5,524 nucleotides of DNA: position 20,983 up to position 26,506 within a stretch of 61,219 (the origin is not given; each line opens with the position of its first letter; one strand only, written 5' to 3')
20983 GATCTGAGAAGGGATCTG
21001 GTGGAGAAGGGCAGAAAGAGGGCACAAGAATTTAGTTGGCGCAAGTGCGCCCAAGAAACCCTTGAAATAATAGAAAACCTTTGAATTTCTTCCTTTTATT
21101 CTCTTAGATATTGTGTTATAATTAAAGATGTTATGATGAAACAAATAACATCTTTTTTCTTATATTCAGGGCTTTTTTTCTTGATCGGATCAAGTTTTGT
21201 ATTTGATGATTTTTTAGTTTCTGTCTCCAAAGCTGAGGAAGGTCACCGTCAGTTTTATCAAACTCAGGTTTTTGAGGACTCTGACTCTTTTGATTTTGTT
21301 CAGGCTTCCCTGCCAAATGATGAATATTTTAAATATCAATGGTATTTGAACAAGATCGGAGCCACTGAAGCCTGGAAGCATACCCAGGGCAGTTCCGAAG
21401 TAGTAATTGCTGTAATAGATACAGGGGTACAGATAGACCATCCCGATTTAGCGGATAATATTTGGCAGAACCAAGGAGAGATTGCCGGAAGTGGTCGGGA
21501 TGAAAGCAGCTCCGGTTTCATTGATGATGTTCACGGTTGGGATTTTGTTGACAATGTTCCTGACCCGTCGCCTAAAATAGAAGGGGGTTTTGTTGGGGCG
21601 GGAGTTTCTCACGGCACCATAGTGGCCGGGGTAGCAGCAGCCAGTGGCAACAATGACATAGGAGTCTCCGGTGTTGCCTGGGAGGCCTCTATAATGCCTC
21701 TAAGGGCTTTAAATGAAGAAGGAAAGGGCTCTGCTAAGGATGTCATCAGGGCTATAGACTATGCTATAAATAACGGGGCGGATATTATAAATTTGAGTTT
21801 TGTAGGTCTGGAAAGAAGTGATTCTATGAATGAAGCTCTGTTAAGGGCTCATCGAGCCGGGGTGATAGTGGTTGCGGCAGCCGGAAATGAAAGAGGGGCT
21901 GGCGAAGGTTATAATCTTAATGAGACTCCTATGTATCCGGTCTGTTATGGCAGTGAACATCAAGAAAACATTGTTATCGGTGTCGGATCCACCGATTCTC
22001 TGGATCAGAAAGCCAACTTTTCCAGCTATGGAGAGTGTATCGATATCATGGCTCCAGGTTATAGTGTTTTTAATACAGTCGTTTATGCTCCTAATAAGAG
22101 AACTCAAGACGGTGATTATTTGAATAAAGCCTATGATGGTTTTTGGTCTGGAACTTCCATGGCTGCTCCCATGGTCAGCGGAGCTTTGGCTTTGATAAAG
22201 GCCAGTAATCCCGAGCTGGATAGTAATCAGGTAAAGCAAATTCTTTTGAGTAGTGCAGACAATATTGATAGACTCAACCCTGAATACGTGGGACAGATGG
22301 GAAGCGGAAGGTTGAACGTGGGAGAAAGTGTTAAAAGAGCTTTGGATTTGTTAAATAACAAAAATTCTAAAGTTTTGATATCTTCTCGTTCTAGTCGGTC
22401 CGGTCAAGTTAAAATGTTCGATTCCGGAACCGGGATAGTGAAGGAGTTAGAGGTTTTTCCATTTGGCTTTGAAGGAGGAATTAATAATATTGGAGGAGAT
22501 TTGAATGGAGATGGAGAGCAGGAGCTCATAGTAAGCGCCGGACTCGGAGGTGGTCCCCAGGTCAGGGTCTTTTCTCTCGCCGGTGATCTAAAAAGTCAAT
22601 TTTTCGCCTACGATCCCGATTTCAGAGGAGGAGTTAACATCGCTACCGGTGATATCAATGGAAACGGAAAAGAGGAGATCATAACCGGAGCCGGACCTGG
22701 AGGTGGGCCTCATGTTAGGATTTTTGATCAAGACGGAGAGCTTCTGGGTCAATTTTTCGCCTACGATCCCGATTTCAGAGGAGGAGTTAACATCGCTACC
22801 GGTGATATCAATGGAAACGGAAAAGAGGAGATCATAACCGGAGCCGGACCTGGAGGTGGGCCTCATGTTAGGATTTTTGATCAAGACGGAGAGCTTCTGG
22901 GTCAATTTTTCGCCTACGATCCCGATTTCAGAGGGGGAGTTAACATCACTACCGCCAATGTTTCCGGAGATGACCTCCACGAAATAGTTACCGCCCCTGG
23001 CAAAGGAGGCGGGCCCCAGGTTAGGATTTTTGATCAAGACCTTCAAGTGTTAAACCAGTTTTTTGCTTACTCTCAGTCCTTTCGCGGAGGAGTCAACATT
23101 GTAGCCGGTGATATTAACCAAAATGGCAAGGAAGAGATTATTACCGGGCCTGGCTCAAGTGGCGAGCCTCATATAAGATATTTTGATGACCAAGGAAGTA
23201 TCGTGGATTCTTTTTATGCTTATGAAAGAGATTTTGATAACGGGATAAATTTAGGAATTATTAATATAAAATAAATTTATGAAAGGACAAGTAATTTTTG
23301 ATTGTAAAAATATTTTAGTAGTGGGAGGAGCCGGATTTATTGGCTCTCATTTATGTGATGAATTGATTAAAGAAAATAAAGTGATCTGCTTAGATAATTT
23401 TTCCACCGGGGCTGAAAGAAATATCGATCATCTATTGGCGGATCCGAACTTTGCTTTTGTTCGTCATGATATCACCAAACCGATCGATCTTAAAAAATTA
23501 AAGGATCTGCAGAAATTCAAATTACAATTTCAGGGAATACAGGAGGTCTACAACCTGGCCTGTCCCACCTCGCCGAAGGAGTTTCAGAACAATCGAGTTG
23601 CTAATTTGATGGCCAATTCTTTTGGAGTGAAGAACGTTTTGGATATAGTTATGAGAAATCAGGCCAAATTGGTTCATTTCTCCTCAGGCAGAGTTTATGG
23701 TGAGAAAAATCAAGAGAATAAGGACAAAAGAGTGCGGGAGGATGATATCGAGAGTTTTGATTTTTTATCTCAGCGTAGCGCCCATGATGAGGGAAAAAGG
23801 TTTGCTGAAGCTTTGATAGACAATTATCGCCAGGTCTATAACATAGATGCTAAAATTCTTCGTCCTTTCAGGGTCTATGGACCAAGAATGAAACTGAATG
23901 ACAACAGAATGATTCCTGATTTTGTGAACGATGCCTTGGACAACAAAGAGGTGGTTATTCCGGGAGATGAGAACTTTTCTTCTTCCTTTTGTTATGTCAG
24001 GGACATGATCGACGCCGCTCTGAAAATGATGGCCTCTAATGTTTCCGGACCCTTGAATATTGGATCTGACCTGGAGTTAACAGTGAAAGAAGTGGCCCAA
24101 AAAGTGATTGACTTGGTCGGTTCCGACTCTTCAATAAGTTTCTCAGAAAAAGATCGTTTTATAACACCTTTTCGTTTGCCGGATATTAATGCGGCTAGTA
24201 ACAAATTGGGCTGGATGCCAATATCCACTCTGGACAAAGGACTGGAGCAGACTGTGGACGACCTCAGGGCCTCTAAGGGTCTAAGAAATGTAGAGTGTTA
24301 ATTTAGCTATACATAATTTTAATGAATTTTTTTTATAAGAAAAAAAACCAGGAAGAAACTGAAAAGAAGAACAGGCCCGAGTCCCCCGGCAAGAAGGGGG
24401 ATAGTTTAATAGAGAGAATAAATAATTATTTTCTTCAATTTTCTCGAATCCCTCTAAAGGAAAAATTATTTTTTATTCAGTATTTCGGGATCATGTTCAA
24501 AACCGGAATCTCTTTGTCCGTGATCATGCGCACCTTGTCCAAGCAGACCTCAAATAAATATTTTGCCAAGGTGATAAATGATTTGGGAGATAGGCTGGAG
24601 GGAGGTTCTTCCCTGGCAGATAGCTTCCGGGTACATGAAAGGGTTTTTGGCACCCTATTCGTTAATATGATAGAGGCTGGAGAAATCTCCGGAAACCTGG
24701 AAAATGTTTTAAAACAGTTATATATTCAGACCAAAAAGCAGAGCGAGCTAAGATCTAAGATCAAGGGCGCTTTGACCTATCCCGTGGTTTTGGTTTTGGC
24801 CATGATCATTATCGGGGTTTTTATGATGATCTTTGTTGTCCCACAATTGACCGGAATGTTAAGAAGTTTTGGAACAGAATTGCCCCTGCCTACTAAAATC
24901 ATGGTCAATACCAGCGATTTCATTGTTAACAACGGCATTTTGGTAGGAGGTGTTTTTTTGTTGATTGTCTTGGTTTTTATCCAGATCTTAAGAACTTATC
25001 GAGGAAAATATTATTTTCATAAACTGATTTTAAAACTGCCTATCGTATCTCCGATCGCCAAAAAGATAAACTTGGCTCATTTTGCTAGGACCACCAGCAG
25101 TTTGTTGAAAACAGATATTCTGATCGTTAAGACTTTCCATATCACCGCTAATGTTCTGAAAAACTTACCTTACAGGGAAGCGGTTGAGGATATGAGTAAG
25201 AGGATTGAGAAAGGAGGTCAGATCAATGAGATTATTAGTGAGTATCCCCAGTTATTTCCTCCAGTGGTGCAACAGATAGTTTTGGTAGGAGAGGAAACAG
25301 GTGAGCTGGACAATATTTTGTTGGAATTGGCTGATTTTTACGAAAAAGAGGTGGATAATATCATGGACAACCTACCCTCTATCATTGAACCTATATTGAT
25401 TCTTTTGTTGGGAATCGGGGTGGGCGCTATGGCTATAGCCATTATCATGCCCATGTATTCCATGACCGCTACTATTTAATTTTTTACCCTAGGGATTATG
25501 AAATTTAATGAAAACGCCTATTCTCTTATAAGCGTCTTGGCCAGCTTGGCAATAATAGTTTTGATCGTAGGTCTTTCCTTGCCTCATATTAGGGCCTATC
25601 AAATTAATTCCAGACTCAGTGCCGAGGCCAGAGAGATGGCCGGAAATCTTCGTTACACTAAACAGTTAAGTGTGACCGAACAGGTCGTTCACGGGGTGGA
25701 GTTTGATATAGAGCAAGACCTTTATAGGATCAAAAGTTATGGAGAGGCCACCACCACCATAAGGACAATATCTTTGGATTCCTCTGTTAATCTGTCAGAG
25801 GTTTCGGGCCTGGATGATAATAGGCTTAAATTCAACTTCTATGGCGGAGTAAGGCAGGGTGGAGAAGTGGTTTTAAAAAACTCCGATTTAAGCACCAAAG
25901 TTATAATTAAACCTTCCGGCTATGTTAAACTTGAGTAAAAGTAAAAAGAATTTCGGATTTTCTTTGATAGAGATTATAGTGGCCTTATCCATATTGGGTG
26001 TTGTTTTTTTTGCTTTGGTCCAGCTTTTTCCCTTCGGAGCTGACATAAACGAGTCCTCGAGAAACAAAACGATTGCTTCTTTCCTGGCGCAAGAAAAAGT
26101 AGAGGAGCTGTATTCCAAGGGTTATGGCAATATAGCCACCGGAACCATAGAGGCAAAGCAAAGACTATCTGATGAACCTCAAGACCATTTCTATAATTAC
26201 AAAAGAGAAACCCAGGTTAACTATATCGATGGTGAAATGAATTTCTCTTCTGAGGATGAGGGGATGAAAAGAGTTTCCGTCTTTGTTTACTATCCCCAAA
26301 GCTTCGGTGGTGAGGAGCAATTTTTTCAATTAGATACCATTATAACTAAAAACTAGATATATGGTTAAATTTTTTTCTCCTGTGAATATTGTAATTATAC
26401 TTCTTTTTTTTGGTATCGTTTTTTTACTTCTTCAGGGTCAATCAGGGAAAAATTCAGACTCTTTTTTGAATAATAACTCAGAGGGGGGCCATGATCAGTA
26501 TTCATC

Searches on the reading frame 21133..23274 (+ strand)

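Call 9: search_protein_families(library=pfam, proteins=[window:21133-23274:+], max_evalue=0.0001)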
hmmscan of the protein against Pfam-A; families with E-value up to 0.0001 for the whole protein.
window:21133-23274:+ (713 aa): 3 families
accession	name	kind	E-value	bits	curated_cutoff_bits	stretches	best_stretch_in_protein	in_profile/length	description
PF00082.27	Peptidase_S8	-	2.4e-57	194.9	21.8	1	88-377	2-275/288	Subtilase family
PF01839.29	FG-GAP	-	8.9e-13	48.3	22.1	0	500-524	2-26/37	FG-GAP repeat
PF13517.12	FG-GAP_3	-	1.1e-10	42.4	26.9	2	507-568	1-60/61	FG-GAP-like repeat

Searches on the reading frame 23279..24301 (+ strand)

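Call 5: search_protein_families(library=pfam, proteins=[window:23279-24301:+], max_evalue=0.001)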
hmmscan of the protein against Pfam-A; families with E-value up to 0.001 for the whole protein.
window:23279-24301:+ (340 aa): 7 families
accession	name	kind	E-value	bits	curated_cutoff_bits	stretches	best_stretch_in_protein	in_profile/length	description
PF01370.27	Epimerase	-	3e-42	145.1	20.9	1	12-262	1-240/240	NAD dependent epimerase/dehydratase family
PF16363.11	GDP_Man_Dehyd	-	8.1e-33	114.7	27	1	13-324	1-331/332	GDP-mannose 4,6 dehydratase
PF01073.25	3Beta_HSD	-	8.6e-13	48.4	22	1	13-246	1-224/280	3-beta hydroxysteroid dehydrogenase/isomerase family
PF07993.18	NAD_binding_4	-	7.3e-08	32.3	20.1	1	15-202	2-210/258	Male sterility protein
PF04321.23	RmlD_sub_bind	-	3.2e-06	26.9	27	1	11-284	2-235/287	RmlD substrate binding domain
PF02719.21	Polysacc_synt_2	-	3.3e-05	23.7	20.2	1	12-146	1-138/293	Polysaccharide biosynthesis protein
PF00106.31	adh_short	-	0.0001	22.3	26.6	1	10-125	1-120/195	short chain dehydrogenase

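Call 42: search_protein_families(library=ncbifam, proteins=[window:23279-24301:+], max_evalue=0.001)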
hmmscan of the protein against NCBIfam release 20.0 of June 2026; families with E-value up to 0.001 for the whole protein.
window:23279-24301:+ (340 aa): 22 families
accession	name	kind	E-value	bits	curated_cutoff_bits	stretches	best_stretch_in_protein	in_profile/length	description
TIGR01181.1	dTDP_gluc_dehyt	equivalog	5.3e-32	111.2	365.1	1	11-327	1-309/321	dTDP-glucose 4,6-dehydratase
TIGR04180.1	EDH_00030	hypoth_equivalog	4e-21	75.4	475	1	12-290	1-266/297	NAD-dependent 4,6-dehydratase LegB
TIGR02197.1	heptose_epim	equivalog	1.1e-20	74.1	274.6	1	12-328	1-312/316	ADP-glyceromanno-heptose 6-epimerase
TIGR01179.1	galE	equivalog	2.5e-19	69.3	262.3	1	11-323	1-319/332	UDP-glucose 4-epimerase GalE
NF011728.1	PRK15181.1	equivalog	1.6e-18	66.8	760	1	4-254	10-252/348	Vi polysaccharide biosynthesis UDP-N-acetylglucosaminuronic acid C-4 epimerase TviC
NF008872.0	PRK11908.1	equivalog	1.7e-14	53.6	294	1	10-280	2-271/349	bifunctional UDP-4-keto-pentose/UDP-xylose synthase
NF007490.0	PRK10084.1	subfamily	5.2e-14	52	649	1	11-328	2-333/361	dTDP-glucose 4,6-dehydratase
NF047922.1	GDPFucSynFcl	equivalog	3.8e-13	49.6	500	1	172-327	137-299/308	GDP-L-fucose synthase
NF008360.0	PRK11150.1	equivalog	1.1e-12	47.8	452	1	12-284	2-258/310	ADP-glyceromanno-heptose 6-epimerase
NF007582.0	PRK10217.1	equivalog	1.4e-10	40.8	698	1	10-328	2-330/355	dTDP-glucose 4,6-dehydratase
NF005998.1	PRK08125.1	equivalog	1.4e-10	40.3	777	1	10-281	316-586/649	bifunctional UDP-4-amino-4-deoxy-L-arabinose formyltransferase/UDP-glucuronic acid oxidase ArnA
TIGR01746.1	Thioester-redct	subfamily_domain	3.4e-07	29.8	213.35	0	112-218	111-216/371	thioester reductase domain-containing protein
NF007956.0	PRK10675.1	subfamily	8.4e-07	28.4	394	1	11-145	2-133/338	UDP-glucose 4-epimerase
NF042422.1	oxyalk_red_OleD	equivalog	2.3e-06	27.2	580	1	11-251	2-215/329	2-alkyl-3-oxoalkanoate reductase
TIGR02622.1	CDP_4_6_dhtase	equivalog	5.7e-06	25.7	278.45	1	7-328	2-329/352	CDP-glucose 4,6-dehydratase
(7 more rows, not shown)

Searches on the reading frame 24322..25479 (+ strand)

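Call 5: search_protein_families(library=pfam, proteins=[window:24322-25479:+], max_evalue=0.001)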
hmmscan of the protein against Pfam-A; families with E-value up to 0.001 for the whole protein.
window:24322-25479:+ (385 aa): 1 family
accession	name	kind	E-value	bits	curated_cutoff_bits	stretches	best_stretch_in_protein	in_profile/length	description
PF00482.28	T2SSF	-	4.9e-50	169.1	25.2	2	51-174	1-125/125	Type II secretion system (T2SS), protein F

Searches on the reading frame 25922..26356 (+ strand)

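Call 5: search_protein_families(library=pfam, proteins=[window:25922-26356:+], max_evalue=0.001)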
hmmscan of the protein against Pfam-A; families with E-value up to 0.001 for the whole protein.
window:25922-26356:+ (144 aa): 1 family
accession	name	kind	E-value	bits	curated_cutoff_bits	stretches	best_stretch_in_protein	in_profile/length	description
PF07963.17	N_methyl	-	1.6e-06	27.8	21.2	1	8-32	2-26/27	Prokaryotic N-terminal methylation motif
